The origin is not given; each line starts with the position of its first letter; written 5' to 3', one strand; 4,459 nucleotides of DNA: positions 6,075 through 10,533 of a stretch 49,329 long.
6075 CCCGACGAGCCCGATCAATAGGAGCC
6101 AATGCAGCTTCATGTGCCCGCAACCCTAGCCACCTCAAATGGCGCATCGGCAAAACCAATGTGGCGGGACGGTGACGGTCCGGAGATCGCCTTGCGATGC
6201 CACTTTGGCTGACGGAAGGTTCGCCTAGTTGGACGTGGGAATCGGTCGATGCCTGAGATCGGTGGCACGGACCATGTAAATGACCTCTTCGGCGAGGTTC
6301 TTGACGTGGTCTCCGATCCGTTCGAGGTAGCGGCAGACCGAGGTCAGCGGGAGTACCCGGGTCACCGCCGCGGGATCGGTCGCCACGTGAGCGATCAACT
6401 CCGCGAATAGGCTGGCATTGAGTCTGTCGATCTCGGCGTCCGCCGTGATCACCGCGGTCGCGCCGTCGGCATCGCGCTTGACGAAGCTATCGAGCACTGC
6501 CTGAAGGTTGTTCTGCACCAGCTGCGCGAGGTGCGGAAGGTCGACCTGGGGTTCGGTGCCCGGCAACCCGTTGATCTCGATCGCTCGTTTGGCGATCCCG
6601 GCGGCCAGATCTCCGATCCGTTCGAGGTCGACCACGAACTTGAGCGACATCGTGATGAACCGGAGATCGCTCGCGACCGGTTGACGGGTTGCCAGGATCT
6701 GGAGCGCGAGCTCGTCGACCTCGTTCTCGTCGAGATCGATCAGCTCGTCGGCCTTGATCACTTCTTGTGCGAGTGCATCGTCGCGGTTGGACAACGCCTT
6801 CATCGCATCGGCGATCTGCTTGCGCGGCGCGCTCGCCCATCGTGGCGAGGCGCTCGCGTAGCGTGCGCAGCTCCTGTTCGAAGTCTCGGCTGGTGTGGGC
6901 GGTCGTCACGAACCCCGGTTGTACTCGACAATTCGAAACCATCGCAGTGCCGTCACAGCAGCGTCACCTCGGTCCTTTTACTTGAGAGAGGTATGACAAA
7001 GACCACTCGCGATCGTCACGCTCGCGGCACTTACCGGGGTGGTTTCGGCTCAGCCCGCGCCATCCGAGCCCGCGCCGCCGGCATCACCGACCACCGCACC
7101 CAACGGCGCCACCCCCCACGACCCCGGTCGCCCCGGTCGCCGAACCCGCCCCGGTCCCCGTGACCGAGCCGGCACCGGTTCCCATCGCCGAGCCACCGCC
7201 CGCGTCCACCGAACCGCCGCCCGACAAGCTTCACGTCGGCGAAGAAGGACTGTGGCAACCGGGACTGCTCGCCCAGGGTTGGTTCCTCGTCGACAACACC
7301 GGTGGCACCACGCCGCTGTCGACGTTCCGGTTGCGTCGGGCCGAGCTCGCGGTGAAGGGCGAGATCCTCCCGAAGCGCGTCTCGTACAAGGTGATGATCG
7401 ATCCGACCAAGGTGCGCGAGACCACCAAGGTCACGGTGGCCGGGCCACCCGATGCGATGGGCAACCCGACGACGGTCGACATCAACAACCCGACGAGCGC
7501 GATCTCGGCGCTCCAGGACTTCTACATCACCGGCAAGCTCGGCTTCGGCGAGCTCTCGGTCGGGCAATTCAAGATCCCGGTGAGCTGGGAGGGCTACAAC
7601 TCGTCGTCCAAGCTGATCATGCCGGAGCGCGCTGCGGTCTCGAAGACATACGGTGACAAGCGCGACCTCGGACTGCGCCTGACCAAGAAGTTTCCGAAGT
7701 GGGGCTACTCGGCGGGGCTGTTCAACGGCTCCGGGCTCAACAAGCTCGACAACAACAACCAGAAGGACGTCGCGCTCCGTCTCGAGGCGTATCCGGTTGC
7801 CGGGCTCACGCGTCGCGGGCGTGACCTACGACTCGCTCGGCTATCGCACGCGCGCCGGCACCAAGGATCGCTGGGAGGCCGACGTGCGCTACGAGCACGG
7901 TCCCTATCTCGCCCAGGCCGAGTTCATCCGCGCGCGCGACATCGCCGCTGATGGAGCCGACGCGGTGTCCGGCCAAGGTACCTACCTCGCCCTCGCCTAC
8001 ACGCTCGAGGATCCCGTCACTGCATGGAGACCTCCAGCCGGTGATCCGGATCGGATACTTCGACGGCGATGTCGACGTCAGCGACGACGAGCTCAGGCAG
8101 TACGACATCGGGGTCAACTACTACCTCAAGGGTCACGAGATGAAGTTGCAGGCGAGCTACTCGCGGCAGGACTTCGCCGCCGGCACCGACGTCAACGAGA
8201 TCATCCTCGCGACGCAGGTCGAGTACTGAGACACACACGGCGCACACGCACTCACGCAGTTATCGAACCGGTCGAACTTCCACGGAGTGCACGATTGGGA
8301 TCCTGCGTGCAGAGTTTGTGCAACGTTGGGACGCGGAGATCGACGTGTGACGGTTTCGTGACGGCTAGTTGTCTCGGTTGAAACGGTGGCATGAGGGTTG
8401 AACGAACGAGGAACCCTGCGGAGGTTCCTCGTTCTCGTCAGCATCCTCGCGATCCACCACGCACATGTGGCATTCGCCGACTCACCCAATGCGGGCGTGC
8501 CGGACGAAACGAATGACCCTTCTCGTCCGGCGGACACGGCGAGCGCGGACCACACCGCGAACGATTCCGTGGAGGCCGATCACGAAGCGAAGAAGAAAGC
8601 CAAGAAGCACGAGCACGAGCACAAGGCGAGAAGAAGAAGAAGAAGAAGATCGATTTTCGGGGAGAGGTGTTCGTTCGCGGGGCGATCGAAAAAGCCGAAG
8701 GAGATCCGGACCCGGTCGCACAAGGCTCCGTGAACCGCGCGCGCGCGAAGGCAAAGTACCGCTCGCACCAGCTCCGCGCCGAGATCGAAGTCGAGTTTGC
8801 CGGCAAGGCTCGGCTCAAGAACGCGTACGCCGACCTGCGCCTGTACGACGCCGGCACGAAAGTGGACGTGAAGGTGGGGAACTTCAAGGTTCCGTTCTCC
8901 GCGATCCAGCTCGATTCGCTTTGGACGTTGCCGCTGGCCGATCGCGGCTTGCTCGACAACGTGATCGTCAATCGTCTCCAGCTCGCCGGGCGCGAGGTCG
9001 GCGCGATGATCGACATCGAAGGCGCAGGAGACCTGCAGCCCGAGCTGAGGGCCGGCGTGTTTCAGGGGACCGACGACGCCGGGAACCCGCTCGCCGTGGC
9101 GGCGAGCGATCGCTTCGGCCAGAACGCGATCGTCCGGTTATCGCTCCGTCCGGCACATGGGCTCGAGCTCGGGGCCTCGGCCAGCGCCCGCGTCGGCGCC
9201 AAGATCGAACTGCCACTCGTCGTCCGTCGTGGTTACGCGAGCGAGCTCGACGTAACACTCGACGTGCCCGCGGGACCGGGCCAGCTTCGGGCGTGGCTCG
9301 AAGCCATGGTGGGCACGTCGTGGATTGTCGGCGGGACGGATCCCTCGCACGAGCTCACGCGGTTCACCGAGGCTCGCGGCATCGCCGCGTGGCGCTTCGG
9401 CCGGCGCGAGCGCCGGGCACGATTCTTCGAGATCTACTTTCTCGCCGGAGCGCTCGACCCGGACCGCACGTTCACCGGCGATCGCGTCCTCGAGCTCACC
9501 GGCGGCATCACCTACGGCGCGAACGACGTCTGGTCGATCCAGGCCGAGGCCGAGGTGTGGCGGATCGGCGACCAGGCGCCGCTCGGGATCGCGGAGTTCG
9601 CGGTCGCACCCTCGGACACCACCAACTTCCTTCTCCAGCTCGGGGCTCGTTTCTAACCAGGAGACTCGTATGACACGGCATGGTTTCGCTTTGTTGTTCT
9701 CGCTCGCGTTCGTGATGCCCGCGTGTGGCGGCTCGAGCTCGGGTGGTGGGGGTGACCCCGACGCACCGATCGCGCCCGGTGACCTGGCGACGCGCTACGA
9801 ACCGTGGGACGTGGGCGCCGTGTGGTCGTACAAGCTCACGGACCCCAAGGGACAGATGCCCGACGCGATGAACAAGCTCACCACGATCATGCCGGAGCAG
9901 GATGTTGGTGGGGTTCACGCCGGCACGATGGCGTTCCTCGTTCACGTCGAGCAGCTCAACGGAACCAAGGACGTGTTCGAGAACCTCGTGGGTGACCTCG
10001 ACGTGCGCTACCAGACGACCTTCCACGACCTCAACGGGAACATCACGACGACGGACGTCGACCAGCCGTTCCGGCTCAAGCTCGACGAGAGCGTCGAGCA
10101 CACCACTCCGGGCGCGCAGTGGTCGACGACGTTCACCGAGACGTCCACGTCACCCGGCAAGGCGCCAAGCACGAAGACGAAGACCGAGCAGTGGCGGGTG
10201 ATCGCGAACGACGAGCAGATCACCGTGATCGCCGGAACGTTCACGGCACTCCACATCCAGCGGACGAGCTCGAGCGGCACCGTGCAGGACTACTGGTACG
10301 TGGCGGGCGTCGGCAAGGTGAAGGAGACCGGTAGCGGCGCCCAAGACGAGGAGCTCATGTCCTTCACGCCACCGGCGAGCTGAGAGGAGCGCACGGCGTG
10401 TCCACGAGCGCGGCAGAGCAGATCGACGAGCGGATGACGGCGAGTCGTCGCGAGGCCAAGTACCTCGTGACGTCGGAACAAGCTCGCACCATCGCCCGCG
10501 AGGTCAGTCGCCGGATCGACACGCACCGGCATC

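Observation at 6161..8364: Three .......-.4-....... direct repeats (Pho-box-like) upstream of pstS, porin 1 and porin 2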

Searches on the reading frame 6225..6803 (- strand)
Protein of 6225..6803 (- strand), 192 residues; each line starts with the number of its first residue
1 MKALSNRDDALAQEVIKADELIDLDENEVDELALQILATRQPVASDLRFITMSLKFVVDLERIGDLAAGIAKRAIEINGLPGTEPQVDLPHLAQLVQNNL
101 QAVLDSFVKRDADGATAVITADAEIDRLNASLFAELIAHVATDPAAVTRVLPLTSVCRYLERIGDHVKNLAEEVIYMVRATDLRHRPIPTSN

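Call 7: search_protein_families(library=pfam, proteins=[window:6225-6803:-], max_evalue=0.01)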
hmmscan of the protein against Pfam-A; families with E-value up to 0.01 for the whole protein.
window:6225-6803:- (192 aa): 2 families
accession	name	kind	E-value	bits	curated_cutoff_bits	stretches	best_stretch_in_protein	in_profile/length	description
PF01895.24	PhoU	-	3.6e-37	127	23.5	2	1-73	16-88/89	PhoU domain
PF22551.1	TY-Chap1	-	0.0094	16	27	0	91-160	2-77/132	T3SS (YopN, CesT) and YbjN peptide-binding chaperone 1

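Call 21: search_protein_families(library=ncbifam, proteins=[window:6225-6803:-], max_evalue=0.00001)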
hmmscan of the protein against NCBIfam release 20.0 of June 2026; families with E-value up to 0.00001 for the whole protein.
window:6225-6803:- (192 aa): 2 families
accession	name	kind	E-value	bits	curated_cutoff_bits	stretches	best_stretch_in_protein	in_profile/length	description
TIGR02135.1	phoU_full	equivalog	9.3e-52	175.7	130.25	1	1-180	29-209/212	phosphate signaling complex protein PhoU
NF008332.0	PRK11115.1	equivalog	6.3e-40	137.2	342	1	1-185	40-224/239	phosphate signaling complex protein PhoU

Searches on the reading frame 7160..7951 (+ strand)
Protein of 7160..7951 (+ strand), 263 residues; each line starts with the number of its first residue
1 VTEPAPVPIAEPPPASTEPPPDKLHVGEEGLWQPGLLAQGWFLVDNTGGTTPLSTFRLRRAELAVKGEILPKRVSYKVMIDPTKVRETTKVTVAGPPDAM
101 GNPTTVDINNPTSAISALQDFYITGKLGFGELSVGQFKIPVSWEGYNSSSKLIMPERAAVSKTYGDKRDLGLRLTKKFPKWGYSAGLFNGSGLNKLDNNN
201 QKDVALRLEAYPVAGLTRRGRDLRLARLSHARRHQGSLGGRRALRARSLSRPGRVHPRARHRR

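Call 7: search_protein_families(library=pfam, proteins=[window:7160-7951:+], max_evalue=0.01)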
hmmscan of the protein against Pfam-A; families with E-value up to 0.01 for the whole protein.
window:7160-7951:+ (263 aa): 1 family
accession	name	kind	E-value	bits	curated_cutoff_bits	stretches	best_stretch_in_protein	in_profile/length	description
PF07396.17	Porin_O_P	-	4.6e-12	46.3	20.9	1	54-209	25-162/370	Phosphate-selective porin O and P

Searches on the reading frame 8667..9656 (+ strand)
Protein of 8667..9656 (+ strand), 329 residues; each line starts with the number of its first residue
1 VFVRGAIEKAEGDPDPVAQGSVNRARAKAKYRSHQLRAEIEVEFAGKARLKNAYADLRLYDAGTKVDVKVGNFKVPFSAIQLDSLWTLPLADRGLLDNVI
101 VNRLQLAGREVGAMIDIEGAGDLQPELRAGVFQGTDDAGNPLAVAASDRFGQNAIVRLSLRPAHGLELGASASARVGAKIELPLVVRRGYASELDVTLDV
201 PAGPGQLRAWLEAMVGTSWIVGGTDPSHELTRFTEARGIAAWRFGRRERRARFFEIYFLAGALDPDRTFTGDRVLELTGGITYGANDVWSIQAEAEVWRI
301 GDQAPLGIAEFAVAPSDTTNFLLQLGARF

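Call 7: search_protein_families(library=pfam, proteins=[window:8667-9656:+], max_evalue=0.01)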
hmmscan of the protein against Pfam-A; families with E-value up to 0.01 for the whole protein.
window:8667-9656:+ (329 aa): 1 family
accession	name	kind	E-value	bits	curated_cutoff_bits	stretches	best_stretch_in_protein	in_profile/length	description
PF07396.17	Porin_O_P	-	4.3e-06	26.7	20.9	1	43-142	63-153/370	Phosphate-selective porin O and P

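Call 27: find_homologous_proteins(query=window:8667-9656:+, max_evalue=1e-10)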
Query window:8667-9656:+ (329 aa): 50 proteins with E <= 1e-10 among 8000 candidates.
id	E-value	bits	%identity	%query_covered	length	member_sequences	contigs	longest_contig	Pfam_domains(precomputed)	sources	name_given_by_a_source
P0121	1.2e-212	723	100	100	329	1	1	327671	PF07396.18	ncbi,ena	-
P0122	7.3e-137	474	93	67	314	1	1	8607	PF07396.18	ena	-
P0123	2.0e-134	466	63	100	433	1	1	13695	-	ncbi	-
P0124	7.9e-129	448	63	100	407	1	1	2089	PF07396.18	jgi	jgi:hypothetical protein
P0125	9.6e-128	444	61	100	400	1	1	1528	-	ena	-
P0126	8.7e-127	441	61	100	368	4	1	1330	-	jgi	-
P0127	1.5e-126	440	60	100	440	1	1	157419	PF07396.18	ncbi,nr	ncbi:MAG: hypothetical protein IPQ07_27720 [Myxococcales bacterium]|nr:hypothetical protein [Myxococ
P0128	1.3e-125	437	60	100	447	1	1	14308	-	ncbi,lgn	-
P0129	1.3e-123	431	60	100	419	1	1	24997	PF07396.18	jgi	-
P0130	2.8e-123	430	59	100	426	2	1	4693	-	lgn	-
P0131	2.9e-120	420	60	100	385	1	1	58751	-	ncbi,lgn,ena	-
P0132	4.7e-117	409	58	100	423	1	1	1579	PF07396.18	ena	-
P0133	5.6e-117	409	58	100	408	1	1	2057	-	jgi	-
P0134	1.4e-116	408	59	100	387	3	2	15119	-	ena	-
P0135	2.2e-116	407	57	100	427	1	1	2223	PF07396.18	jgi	-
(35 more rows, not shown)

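Call 28: find_encoding_contigs(protein=P0122, flank=6000, max_places=2)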
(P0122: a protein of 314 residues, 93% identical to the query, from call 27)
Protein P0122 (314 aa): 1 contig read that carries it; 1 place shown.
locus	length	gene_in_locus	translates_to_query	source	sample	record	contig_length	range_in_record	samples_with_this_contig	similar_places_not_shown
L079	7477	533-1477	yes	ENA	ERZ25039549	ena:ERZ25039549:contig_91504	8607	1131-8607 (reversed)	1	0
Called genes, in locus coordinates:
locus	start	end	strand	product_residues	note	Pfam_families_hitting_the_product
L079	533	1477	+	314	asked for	PF07396:Porin_O_P (weak)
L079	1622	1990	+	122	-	-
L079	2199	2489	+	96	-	PF09359:VTC (weak)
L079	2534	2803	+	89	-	-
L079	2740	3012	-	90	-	-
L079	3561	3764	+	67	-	PF02690:Na_Pi_cotrans (weak)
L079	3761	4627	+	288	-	-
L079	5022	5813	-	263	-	-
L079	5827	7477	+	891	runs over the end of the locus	PF00664:ABC_membrane, PF00005:ABC_tran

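Call 29: find_encoding_contigs(protein=P0123, flank=6000, max_places=2)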
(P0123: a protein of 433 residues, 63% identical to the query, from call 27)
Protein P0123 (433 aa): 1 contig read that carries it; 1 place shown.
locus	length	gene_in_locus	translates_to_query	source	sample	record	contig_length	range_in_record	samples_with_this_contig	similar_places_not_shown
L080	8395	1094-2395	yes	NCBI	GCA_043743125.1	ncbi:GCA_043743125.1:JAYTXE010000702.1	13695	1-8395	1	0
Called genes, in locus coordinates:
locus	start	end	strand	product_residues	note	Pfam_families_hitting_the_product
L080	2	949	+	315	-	?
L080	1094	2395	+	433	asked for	-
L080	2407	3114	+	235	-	-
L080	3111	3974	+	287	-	PF09359:VTC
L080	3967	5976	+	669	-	PF02690:Na_Pi_cotrans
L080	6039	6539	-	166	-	-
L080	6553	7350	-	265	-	PF00481:PP2C, PF13672:PP2C_2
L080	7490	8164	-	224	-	-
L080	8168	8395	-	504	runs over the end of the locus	PF00069:Pkinase, PF07714:PK_Tyr_Ser-Thr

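Call 30: find_encoding_contigs(protein=P0127, flank=6000, max_places=2)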
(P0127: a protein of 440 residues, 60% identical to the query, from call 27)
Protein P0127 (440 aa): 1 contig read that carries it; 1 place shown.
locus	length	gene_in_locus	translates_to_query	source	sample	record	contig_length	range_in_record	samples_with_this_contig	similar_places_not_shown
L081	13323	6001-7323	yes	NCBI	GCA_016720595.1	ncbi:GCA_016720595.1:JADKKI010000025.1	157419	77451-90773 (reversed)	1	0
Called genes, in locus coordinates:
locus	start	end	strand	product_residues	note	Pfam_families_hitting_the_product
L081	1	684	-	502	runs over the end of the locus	PF00501:AMP-binding, PF13193:AMP-binding_C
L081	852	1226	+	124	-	-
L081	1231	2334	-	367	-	PF00089:Trypsin, PF13365:Trypsin_2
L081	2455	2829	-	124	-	PF11604:CusF_Ec (weak)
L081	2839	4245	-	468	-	PF17957:Big_7, PF19077:Big_13 (weak)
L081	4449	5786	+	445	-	PF28492:Beta_helix_4 (weak)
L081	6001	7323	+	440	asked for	PF07396:Porin_O_P (weak)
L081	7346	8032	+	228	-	-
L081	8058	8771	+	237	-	-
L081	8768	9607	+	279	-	PF09359:VTC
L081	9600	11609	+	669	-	PF02690:Na_Pi_cotrans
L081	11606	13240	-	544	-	PF02223:Thymidylate_kin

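Call 31: find_encoding_contigs(protein=P0129, flank=6000, max_places=2)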
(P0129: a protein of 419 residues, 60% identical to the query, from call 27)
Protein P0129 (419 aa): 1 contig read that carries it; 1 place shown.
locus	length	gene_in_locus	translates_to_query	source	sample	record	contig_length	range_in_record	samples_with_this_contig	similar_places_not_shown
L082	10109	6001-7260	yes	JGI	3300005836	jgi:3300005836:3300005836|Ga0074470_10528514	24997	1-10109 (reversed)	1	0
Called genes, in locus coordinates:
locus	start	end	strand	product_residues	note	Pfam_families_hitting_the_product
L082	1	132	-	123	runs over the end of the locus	-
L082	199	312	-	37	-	-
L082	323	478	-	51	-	-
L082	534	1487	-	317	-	PF01145:Band_7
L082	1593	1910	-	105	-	-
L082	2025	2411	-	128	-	-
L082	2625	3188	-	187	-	PF00582:Usp, PF00875:DNA_photolyase (weak)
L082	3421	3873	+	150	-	-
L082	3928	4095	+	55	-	-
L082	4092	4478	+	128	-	-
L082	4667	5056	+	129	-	-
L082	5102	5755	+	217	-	-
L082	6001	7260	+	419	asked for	PF07396:Porin_O_P (weak)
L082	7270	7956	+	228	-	-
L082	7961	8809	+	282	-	PF09359:VTC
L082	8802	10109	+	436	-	?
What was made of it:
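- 8398..13221 (+): Porin 2, lipoprotein, VTC-domain protein and Na/Pi cotransporter operon. The porin 2 start is at 8398 (TTG) or 8416. The same four-gene order is found in L080-L082 (calls 29-31).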

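Call 34: find_related_loci(query=A2, collection=metagenome_contigs, flank=2500)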
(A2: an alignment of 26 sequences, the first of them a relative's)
Query A2 (433 aa) in metagenome_contigs; peptide patterns used: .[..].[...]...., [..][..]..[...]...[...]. (x = any residue, [..] = any of these).
431 stretches matched a pattern; 14 encode a relative of the query (tblastn E <= 1e-3); 14 distinct loci.
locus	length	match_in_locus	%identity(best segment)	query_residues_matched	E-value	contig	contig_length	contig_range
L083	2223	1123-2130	62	98-433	1e-145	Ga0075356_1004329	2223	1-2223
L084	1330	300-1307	63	99-433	4e-149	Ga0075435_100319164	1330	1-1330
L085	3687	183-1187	61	99-433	4e-137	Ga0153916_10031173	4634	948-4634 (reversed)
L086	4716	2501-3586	58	66-433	5e-135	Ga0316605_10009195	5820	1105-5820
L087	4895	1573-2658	58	66-433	6e-136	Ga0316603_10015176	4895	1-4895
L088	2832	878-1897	60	92-433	3e-136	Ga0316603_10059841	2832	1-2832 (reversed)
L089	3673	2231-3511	52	14-433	2e-125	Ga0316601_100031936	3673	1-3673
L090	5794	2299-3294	56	99-433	2e-121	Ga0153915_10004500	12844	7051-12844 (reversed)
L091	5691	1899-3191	49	12-433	3e-119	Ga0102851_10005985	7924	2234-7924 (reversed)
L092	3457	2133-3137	54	98-433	1e-120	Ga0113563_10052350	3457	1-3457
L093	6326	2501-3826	48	12-433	2e-116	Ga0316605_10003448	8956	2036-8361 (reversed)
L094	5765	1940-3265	48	12-433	2e-116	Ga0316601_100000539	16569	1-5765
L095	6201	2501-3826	48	12-433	2e-116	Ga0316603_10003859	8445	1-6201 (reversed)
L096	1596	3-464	53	280-433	4e-51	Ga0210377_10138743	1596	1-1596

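Call 47: find_encoding_contigs(protein=P0121, flank=500, max_places=2)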
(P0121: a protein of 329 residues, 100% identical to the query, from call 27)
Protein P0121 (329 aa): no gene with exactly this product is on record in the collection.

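Call 69: search_protein_families(library=pfam, proteins=[L082:6001-7260:+], max_evalue=0.001)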
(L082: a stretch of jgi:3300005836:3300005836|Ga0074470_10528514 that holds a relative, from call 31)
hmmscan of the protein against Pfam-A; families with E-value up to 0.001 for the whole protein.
L082:6001-7260:+ (419 aa): 1 family
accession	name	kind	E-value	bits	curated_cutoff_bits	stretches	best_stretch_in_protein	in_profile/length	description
PF07396.17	Porin_O_P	-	7.6e-06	25.8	20.9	1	132-235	62-160/370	Phosphate-selective porin O and P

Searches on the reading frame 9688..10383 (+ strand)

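Call 7: search_protein_families(library=pfam, proteins=[window:9688-10383:+], max_evalue=0.01)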
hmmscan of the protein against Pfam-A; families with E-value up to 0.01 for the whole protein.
window:9688-10383:+ (231 aa): 1 family
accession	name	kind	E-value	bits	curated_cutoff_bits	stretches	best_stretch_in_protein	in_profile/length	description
PF21347.3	DUF3108_like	-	0.00067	20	27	1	110-214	79-185/199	DUF3108-like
